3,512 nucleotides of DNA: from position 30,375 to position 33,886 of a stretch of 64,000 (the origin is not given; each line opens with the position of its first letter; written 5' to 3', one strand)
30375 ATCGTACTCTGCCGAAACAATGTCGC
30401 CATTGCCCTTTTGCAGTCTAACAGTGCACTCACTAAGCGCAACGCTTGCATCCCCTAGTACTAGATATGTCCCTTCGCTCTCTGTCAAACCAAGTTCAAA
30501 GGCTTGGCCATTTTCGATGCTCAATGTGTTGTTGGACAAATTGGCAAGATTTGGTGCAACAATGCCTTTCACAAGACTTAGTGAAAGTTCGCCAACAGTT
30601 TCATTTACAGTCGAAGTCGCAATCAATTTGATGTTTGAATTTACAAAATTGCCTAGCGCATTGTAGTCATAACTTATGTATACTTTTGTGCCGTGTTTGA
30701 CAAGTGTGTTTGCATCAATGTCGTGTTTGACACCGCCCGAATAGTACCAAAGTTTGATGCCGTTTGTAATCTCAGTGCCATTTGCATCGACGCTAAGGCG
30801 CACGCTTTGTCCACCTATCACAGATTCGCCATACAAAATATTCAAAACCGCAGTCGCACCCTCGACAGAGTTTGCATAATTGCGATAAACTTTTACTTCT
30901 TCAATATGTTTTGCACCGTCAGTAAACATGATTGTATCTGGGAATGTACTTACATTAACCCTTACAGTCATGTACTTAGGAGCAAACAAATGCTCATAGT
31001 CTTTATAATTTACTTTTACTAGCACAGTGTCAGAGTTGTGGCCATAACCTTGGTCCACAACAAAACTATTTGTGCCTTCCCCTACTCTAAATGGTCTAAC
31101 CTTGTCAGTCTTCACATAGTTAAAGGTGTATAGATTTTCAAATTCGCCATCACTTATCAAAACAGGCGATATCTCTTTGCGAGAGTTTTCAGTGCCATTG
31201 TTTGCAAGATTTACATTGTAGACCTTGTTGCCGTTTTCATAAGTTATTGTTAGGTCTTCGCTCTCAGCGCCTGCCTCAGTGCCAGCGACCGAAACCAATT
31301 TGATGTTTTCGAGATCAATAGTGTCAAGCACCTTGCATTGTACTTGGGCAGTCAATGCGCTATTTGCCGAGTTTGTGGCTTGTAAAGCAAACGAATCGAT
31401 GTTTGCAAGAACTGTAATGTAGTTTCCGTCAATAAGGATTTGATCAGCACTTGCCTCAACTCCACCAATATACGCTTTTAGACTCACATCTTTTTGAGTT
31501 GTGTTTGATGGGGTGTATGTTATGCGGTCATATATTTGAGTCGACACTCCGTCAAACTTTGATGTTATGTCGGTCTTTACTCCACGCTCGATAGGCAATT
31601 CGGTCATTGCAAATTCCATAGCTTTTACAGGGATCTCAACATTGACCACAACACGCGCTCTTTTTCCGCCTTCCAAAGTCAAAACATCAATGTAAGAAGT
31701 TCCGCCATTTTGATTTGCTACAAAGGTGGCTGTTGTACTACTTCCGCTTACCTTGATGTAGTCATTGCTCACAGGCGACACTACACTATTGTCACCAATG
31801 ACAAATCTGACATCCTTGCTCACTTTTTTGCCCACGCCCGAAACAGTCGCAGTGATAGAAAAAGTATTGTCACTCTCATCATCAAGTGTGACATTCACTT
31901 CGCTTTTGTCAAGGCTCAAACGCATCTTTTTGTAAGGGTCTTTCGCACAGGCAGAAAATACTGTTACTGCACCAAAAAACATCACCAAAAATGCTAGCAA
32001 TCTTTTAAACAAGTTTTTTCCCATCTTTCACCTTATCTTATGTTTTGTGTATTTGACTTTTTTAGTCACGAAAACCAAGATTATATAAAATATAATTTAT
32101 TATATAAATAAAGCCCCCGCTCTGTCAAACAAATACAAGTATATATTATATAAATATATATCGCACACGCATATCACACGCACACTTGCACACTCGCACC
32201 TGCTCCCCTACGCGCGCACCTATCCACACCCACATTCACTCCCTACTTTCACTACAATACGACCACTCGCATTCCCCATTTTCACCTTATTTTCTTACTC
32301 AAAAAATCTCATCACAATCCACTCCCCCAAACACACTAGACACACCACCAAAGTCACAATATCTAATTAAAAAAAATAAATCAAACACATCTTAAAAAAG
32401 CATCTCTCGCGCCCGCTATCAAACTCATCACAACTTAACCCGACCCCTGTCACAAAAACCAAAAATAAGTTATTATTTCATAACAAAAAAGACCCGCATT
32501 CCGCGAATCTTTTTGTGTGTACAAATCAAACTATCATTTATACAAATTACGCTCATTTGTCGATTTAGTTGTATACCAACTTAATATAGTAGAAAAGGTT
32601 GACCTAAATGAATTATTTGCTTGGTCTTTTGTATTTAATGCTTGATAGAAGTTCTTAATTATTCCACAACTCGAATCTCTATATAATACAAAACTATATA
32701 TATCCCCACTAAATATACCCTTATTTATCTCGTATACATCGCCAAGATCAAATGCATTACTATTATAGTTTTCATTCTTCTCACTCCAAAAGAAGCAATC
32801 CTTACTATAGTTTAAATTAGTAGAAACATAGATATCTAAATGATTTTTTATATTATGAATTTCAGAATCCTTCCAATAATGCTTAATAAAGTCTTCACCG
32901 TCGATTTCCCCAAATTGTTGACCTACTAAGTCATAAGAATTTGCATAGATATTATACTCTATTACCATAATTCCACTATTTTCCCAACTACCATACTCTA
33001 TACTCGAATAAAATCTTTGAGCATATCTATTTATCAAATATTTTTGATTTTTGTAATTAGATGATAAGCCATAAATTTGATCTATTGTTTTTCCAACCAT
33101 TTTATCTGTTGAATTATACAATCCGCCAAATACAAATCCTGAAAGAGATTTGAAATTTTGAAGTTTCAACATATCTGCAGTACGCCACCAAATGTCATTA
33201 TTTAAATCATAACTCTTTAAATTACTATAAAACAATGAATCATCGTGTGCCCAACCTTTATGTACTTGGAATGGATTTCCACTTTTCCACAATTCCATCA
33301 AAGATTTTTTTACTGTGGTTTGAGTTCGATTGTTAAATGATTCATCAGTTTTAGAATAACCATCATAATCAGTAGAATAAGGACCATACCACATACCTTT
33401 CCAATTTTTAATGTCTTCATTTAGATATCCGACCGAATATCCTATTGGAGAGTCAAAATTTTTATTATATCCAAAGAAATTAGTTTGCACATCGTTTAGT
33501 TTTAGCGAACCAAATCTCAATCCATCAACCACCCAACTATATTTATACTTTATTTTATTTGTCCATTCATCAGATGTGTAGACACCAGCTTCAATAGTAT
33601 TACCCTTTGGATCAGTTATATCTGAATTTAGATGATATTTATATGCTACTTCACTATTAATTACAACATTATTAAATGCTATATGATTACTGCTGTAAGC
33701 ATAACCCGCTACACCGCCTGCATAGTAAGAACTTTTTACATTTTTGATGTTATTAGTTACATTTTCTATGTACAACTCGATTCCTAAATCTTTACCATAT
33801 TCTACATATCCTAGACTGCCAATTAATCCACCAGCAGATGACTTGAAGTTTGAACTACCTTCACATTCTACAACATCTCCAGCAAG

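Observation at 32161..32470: ~310-bp intergenic spacer with extreme C>>G strand asymmetry between the two giant genes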

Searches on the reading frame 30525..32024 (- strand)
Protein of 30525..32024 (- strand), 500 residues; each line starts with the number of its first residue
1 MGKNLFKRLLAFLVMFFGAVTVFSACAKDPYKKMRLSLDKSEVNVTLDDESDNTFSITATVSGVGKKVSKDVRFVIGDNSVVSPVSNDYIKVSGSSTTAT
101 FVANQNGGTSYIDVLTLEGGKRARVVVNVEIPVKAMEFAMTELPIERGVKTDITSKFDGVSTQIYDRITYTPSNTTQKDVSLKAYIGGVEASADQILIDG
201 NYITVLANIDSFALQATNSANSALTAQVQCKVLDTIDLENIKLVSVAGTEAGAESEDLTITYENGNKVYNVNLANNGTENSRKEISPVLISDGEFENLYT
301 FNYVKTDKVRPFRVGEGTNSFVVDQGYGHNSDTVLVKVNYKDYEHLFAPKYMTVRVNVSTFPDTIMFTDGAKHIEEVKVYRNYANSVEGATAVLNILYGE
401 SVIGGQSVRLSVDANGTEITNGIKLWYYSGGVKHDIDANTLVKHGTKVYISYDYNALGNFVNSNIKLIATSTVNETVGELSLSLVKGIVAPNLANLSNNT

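Call 13: find_homologous_proteins(query=window:30525-32024:-, max_evalue=0.001)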
Query window:30525-32024:- (500 aa): 2 proteins with E <= 0.001 among 8000 candidates.
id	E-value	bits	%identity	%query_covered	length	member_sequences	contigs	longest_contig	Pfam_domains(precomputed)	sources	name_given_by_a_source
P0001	1.2e-112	395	46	97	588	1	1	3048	-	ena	-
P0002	1.8e-35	141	33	81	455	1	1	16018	-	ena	-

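Call 14: find_encoding_contigs(protein=P0001, flank=10000)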
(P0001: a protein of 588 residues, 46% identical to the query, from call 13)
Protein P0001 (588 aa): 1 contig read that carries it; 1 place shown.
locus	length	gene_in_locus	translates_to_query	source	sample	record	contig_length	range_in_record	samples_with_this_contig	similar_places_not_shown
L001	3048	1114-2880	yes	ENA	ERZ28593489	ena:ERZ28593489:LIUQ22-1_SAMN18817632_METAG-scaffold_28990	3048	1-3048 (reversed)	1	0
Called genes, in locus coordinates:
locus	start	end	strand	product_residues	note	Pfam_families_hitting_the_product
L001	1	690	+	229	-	?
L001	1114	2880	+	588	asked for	-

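Call 15: find_encoding_contigs(protein=P0002, flank=10000)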
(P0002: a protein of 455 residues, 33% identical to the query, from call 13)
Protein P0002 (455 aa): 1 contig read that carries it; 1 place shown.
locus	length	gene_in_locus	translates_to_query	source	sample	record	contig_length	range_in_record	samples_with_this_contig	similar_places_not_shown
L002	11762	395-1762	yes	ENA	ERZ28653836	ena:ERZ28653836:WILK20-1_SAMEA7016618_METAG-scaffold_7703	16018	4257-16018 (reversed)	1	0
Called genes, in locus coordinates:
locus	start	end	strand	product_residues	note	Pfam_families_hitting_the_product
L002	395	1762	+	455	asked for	-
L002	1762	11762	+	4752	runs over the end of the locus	?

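Call 21: find_related_loci(query=A1, collection=genome_contigs, flank=3000)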
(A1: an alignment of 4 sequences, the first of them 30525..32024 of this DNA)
Query A1 (500 aa) in genome_contigs; peptide patterns used: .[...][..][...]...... (x = any residue, [..] = any of these).
32 stretches matched a pattern; 2 encode a relative of the query (tblastn E <= 1e-3); 2 distinct loci.
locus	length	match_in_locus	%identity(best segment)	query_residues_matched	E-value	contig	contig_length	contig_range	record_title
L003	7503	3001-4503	53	1-497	5e-161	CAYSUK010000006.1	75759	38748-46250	MAG TPA_asm: uncultured Christensenella sp. isolate SRP225648_co1_565 genome assembly, contig: NODE_468_length_75759_cov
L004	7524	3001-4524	46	1-493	7e-129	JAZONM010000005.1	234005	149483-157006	MAG: Clostridia bacterium isolate T1900045639_YK20190333.MAGScoT_cleanbin_000015 SGB_8118_k141_313996, whole genome shot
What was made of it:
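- Tried and rejected: An alignment-based scan found L003 and L004 (call 21).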

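Call 22: find_related_loci(query=A1, collection=metagenome_contigs, flank=3000)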
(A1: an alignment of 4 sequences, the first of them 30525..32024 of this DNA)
Query A1 (500 aa) in metagenome_contigs; peptide patterns used: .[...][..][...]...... (x = any residue, [..] = any of these).
62 stretches matched a pattern, but none encodes a relative of the query by tblastn (E <= 1e-3).

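Call 34: find_homologous_proteins(query=A3, max_evalue=0.001)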
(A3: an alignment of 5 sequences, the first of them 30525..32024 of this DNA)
Query A3 (5 sequences) (500 aa, profile of the alignment): 2 proteins with E <= 0.001 among 8000 candidates.
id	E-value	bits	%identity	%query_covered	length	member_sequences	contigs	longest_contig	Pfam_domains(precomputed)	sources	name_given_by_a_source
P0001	2.8e-246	836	46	97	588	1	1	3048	-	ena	-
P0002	3.7e-168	578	33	81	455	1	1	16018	-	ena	-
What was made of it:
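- Tried and rejected: Protein searches with the N-terminal profile returned only P0001 and P0002 (calls 13, 34).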

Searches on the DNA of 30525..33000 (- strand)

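Call 5: search_rna_families(source=window, start=31500, end=33000, threshold=evalue, max_evalue=10)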
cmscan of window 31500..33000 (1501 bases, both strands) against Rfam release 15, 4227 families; matches with E-value up to 10: 7.
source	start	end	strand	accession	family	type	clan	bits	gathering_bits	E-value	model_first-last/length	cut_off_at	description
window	32130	32195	-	RF04217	mir-297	Gene; miRNA;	-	26.9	90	0.043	1-71/71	no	mir-297 microRNA precursor family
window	32483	32586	-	RF02449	ncr1015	Gene; sRNA;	-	26.4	60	0.39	1-121/121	no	Bacillus sRNA ncr1015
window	32471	32569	-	RF02426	SpF03_sRNA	Gene; sRNA;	-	21.3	50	3.6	1-106/106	no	Streptococcus sRNA SpF03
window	32818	32913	-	RF00205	snoR41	Gene; snRNA; snoRNA; CD-box;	CL00068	20.4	40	1.7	1-97/97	no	Small nucleolar RNA R41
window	32003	32042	+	RF02402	Afu_263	Gene; snRNA; snoRNA; CD-box;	CL00070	19.4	60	9.8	1-96/96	no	A. fumigatus snoRNA Afu_263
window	32479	32533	-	RF02056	STnc390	Gene; sRNA;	-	16.2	50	3.2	1-60/60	no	Salmonella sRNA STnc390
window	32486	32609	-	RF00512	Leu_leader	Cis-reg; leader;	-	15.2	50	5.7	1-148/148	no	Leucine operon leader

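Call 56: search_rna_families(sources=[L001, L003, L004], threshold=evalue, max_evalue=1)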
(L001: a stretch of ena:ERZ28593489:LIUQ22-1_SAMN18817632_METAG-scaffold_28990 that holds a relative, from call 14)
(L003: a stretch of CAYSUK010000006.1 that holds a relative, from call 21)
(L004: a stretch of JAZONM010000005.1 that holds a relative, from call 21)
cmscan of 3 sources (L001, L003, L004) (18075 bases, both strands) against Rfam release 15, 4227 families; matches with E-value up to 1: 1.
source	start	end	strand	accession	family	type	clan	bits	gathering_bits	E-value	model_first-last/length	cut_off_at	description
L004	2613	2675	+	RF00506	Thr_leader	Cis-reg; leader;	-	25.3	55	0.49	1-118/118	no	Threonine operon leader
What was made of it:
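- On C-rich trans-acting sRNA (RsaE/RoxS type): No Rfam match (calls 5, 56).
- No Rfam family matches (calls 5, 56).
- Tried and rejected: Rfam with permissive thresholds on the window spacer and on L001, L003 and L004 gave only chance-level hits (calls 5, 56).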

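Call 61: search_dna_similar(query=window:32129-32484:+, collection=plasmids, mode=distant, max_evalue=0.01, max_rows=10)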
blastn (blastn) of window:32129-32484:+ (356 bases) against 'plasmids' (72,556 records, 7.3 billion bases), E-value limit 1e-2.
No match.

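Call 62: search_dna_similar(query=window:32129-32484:+, collection=phages, mode=distant, max_evalue=0.01, max_rows=10)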
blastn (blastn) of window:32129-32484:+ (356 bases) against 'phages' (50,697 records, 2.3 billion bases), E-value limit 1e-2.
No match.
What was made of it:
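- Tried and rejected: blastn of the spacer against the plasmid and phage collections gave no match (calls 61, 62).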

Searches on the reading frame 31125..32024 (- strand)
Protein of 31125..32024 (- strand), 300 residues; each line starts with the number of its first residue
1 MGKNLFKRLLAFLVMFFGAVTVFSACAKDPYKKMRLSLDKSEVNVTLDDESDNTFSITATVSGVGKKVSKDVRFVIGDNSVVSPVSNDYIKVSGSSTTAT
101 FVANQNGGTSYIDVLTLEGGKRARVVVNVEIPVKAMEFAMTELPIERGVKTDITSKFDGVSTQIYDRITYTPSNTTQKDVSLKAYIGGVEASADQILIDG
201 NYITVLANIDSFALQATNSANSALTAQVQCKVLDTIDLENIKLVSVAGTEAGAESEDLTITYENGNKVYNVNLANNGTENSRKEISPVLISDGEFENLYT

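Call 12: find_related_loci(query=window:31125-32024:-, collection=genome_contigs, flank=10000)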
Query window:31125-32024:- (300 aa) in genome_contigs; peptide patterns used: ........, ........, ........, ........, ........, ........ (x = any residue, [..] = any of these).
37 stretches matched a pattern, but none encodes a relative of the query by tblastn (E <= 1e-3).
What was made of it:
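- Tried and rejected: The first genome scan with a single protein found nothing (call 12).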

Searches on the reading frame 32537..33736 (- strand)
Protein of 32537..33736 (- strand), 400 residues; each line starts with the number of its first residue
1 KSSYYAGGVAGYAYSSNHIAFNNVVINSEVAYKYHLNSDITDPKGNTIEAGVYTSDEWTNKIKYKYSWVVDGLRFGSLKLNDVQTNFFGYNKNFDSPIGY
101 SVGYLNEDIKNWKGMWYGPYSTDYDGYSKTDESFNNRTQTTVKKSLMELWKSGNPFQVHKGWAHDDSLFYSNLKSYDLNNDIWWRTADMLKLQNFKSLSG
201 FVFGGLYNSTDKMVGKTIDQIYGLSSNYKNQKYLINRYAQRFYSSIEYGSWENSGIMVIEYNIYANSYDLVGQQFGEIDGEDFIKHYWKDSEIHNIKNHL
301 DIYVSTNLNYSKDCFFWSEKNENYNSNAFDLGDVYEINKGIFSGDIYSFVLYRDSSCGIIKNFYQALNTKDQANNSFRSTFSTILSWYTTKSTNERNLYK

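Call 55: find_homologous_proteins(query=A5, max_evalue=0.001)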
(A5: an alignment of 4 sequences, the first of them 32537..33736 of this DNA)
Query A5 (4 sequences): 3791 candidates shared short words with the query, none scored E <= 0.001.
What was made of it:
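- Tried and rejected: The C-terminal profile returned nothing (call 55).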
